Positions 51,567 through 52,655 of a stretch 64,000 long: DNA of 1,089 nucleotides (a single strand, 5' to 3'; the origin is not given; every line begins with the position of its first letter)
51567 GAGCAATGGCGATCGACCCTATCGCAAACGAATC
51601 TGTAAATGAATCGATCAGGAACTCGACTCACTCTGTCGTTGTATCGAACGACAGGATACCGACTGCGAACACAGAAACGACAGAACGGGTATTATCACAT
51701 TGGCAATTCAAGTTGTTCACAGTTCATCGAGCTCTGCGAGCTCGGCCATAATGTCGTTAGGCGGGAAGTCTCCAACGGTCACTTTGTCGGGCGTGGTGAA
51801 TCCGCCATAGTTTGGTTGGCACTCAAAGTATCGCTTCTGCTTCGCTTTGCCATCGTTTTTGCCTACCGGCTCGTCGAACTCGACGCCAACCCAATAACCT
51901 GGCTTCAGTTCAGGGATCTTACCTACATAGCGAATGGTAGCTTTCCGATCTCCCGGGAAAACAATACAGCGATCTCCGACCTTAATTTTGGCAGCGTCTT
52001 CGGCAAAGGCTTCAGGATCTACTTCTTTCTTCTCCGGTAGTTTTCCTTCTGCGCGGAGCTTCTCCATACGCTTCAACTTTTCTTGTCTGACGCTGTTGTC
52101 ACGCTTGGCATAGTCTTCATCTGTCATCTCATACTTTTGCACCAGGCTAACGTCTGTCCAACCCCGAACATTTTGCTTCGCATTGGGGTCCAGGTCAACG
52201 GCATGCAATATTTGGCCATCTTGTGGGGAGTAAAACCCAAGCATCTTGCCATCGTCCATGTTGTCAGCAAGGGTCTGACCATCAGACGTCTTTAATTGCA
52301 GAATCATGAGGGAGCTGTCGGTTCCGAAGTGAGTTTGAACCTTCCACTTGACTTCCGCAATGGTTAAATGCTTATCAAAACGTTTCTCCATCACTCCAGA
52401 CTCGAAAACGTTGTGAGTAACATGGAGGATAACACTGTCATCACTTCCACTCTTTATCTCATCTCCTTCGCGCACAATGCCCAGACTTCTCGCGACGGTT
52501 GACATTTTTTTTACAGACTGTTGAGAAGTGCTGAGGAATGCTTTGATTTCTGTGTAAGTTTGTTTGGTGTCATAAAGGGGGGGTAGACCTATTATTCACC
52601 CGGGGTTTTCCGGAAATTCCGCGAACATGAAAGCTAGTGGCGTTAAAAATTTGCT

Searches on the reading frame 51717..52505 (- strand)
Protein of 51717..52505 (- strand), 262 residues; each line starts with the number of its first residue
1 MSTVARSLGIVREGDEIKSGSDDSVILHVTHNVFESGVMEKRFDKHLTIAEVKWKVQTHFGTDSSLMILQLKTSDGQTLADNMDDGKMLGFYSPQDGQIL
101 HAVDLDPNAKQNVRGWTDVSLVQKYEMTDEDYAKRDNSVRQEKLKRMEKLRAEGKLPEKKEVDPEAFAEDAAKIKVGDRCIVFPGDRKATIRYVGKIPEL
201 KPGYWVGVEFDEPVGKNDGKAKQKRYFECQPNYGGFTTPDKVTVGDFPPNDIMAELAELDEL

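Call 7: search_protein_families(library=pfam, proteins=[window:51717-52505:-], max_evalue=0.01)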
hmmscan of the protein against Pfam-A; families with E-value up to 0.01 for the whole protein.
window:51717-52505:- (262 aa): 2 families
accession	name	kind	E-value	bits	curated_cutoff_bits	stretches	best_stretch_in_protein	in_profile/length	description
PF01302.31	CAP_GLY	-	1.1e-24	86.5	26.5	1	176-242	1-65/65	CAP-Gly domain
PF14560.12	Ubiquitin_2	-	1.1e-23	83.9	23.1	1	25-108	2-85/86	Ubiquitin-like domain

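Call 8: find_encoding_contigs(protein=window:51717-52505:-, flank=10000, max_places=4)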
Protein window:51717-52505:- (262 aa): no gene with exactly this product is on record in the collection.
